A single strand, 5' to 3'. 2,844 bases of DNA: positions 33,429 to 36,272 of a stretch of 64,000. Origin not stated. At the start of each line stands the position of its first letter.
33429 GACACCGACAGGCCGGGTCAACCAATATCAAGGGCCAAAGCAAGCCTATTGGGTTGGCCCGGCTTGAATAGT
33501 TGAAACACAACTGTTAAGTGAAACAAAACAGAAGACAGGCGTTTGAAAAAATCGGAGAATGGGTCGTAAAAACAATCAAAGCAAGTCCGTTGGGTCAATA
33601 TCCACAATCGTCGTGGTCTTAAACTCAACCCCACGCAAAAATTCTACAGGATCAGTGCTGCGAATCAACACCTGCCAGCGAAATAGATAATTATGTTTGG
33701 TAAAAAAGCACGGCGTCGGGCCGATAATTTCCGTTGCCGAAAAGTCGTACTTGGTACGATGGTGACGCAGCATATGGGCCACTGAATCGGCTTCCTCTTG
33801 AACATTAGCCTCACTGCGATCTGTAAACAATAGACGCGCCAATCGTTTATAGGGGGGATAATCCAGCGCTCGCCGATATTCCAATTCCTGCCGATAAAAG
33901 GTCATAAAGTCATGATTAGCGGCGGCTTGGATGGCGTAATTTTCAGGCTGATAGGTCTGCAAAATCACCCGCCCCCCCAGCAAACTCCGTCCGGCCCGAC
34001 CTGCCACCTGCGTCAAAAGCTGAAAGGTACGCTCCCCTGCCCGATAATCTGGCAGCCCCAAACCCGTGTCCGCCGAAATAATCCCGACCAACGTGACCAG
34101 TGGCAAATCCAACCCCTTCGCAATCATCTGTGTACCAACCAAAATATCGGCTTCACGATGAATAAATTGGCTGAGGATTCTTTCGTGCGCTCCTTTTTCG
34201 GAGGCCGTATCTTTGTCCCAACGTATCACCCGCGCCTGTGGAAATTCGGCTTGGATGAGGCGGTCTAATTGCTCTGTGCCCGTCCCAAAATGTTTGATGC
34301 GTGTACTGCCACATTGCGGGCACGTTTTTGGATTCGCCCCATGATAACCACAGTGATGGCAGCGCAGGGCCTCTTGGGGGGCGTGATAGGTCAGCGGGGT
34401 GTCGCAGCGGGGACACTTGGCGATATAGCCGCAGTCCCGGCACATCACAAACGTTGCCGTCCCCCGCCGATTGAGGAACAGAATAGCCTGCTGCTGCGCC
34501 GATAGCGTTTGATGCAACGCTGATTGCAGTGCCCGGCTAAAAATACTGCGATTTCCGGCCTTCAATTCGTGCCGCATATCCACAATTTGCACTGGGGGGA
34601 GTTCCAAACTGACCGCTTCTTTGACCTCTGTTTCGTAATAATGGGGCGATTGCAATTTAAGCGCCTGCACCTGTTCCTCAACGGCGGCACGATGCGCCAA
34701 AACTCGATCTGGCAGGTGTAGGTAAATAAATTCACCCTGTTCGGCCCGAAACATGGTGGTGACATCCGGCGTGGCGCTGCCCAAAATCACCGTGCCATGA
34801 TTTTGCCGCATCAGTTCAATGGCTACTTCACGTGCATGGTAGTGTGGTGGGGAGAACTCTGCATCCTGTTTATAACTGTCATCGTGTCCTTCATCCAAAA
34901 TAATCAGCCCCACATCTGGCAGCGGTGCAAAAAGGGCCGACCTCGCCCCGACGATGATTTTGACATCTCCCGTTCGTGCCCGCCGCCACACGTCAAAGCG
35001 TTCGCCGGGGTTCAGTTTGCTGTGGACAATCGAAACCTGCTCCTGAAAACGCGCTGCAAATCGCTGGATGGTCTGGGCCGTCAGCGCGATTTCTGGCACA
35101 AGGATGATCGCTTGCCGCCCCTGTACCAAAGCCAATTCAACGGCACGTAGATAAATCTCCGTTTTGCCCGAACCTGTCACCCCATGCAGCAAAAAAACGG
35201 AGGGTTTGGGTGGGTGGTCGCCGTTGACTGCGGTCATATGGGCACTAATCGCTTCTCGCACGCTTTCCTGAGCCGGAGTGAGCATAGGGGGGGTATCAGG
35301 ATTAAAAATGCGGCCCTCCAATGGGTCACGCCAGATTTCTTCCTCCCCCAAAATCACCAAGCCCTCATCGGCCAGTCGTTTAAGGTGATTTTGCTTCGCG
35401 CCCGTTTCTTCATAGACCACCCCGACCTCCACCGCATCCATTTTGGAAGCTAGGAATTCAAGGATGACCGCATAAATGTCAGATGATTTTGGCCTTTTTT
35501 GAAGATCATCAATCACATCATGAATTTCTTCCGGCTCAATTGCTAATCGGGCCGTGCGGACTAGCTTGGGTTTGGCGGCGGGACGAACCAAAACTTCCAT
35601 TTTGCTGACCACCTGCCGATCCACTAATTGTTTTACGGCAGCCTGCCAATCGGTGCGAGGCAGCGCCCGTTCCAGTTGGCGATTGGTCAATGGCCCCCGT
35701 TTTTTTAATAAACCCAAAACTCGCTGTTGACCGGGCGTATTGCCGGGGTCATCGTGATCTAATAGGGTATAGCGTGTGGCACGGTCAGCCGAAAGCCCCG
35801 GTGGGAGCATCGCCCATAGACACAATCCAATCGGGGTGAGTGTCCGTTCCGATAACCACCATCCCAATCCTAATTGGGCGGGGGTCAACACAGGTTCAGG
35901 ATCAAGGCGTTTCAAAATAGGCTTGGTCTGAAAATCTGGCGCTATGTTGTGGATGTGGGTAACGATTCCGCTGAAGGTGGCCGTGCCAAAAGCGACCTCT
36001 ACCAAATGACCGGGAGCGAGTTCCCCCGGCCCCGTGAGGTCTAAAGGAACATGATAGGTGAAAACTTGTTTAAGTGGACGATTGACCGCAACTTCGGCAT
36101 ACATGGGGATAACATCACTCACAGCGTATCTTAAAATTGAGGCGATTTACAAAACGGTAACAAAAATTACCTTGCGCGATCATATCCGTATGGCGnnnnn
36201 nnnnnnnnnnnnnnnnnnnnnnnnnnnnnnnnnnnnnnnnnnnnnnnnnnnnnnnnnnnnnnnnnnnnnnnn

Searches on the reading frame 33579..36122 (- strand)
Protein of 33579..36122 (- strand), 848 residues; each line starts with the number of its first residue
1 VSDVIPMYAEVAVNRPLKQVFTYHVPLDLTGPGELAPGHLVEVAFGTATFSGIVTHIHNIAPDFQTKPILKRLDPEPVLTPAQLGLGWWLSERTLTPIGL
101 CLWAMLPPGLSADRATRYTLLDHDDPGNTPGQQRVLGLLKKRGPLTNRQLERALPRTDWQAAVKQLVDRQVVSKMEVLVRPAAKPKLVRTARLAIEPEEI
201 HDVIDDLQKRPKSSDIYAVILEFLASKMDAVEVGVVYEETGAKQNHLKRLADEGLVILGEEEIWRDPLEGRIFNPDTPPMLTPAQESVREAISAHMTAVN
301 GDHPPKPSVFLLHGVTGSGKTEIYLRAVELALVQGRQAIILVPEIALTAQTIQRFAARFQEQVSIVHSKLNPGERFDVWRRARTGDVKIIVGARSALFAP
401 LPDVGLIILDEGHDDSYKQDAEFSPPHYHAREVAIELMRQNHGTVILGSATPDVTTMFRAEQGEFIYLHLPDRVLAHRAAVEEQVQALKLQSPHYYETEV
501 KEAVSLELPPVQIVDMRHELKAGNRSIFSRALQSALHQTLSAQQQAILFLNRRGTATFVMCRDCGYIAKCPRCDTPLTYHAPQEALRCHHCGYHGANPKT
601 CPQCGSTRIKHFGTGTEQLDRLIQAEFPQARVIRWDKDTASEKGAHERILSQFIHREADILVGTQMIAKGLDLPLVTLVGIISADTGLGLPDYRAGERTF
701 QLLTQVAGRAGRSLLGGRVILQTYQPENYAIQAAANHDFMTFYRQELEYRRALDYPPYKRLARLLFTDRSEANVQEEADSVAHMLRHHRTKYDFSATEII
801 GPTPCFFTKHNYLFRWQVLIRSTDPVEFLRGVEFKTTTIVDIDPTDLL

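Call 17: search_protein_families(library=pfam, proteins=[window:33579-36122:-], max_evalue=0.001)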
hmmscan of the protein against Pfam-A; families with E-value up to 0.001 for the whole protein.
window:33579-36122:- (848 aa): 6 families
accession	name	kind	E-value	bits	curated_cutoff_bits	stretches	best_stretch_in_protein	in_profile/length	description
PF17764.6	PriA_3primeBD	-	4.6e-21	74.9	22.7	1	10-107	1-96/96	3'DNA-binding domain (3'BD)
PF00270.35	DEAD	-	9.4e-16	58.4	26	1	310-453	17-161/167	DEAD/DEAH box helicase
PF00271.37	Helicase_C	-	1.1e-12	48.6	23.5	1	617-712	26-108/110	Helicase conserved C-terminal domain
PF04851.21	ResIII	-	3.7e-12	46.9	22.5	1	281-453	4-163/164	Type III restriction enzyme, res subunit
PF18074.6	PriA_C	-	2.9e-11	44.5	26.9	1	757-825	1-66/95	Primosomal protein N C-terminal domain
PF18319.7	Zn_ribbon_PriA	-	1.1e-09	38.5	26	1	570-594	1-25/27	PriA DNA helicase Cys-rich region (CRR) domain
